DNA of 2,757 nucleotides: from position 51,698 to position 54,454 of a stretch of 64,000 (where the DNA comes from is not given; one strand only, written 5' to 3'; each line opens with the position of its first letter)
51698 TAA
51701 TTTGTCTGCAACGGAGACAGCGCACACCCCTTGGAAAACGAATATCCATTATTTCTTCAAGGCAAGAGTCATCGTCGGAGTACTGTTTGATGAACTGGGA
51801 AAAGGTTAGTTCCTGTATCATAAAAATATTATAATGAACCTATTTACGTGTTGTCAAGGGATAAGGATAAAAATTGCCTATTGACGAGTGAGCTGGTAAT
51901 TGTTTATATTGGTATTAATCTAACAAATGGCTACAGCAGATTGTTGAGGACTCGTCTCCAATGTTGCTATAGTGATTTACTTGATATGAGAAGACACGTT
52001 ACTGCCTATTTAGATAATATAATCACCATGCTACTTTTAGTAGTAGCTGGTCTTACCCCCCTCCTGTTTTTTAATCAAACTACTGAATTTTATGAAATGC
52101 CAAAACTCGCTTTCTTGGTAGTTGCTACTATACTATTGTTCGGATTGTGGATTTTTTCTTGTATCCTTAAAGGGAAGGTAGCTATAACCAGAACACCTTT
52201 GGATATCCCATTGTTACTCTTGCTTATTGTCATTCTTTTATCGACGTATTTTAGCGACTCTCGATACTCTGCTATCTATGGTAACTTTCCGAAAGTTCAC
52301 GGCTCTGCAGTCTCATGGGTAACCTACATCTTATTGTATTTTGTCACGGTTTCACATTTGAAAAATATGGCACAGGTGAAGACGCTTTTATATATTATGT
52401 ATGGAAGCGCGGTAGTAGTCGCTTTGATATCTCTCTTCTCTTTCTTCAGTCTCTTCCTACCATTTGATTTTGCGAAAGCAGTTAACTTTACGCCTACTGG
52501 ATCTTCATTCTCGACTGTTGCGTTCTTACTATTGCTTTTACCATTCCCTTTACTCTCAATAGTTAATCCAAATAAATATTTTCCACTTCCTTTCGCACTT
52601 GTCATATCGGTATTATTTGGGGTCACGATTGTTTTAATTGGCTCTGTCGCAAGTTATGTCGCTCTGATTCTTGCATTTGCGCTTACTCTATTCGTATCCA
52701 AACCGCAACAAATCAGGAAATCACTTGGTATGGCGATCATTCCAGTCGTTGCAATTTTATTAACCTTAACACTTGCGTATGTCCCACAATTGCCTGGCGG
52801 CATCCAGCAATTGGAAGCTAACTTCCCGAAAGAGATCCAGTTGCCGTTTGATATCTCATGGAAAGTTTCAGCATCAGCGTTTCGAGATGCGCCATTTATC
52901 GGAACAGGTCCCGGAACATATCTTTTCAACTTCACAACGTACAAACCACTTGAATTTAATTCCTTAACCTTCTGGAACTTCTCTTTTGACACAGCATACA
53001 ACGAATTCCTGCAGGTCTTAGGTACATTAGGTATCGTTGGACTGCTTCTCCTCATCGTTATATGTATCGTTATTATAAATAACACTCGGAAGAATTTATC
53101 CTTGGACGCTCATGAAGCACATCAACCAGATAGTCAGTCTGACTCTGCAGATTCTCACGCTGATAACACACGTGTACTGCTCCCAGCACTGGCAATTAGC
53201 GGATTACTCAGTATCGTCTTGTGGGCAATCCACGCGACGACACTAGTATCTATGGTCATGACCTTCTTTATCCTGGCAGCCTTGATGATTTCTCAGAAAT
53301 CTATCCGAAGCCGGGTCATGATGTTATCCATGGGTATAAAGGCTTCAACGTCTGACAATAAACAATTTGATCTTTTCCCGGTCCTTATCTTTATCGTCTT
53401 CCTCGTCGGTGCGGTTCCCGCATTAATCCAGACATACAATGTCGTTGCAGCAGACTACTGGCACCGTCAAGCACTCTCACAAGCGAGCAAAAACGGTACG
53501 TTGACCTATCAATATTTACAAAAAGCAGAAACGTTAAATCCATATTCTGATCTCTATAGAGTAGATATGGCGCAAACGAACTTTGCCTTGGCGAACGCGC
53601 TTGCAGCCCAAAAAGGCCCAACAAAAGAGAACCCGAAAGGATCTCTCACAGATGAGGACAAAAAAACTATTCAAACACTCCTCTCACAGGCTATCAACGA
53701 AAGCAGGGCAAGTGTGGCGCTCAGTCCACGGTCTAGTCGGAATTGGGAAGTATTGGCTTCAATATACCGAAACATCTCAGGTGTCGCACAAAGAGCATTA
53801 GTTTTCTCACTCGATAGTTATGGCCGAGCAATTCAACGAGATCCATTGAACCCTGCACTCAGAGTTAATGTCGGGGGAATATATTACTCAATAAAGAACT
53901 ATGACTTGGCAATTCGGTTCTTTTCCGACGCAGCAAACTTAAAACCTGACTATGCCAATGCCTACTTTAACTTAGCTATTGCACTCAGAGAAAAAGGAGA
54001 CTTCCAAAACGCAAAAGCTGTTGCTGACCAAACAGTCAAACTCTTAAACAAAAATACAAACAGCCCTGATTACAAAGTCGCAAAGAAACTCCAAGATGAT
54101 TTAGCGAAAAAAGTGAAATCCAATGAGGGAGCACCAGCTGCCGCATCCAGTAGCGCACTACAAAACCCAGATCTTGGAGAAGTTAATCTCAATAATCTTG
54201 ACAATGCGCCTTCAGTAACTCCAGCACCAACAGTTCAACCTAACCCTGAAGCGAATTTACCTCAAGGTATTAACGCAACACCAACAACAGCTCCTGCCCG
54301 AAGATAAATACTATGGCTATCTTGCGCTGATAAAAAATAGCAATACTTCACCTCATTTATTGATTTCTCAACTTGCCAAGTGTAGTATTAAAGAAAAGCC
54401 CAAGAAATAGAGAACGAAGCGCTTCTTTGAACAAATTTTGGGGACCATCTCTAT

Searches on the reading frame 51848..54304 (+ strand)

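Call 55: search_protein_families(library=ncbifam, proteins=[window:51848-54304:+], max_evalue=0.00001)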
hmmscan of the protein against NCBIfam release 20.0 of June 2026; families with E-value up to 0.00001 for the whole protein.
window:51848-54304:+ (819 aa): 2 families
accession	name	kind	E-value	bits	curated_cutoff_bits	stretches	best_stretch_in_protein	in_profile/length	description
NF047371.1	FlcA_CTERM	equivalog_domain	6e-07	28.3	300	1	618-739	426-543/646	periplasmic flagellar collar protein FlcA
NF033920.0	C39_PA2778_fam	equivalog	7.9e-07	28.7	150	1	654-732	175-253/255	PA2778 family cysteine peptidase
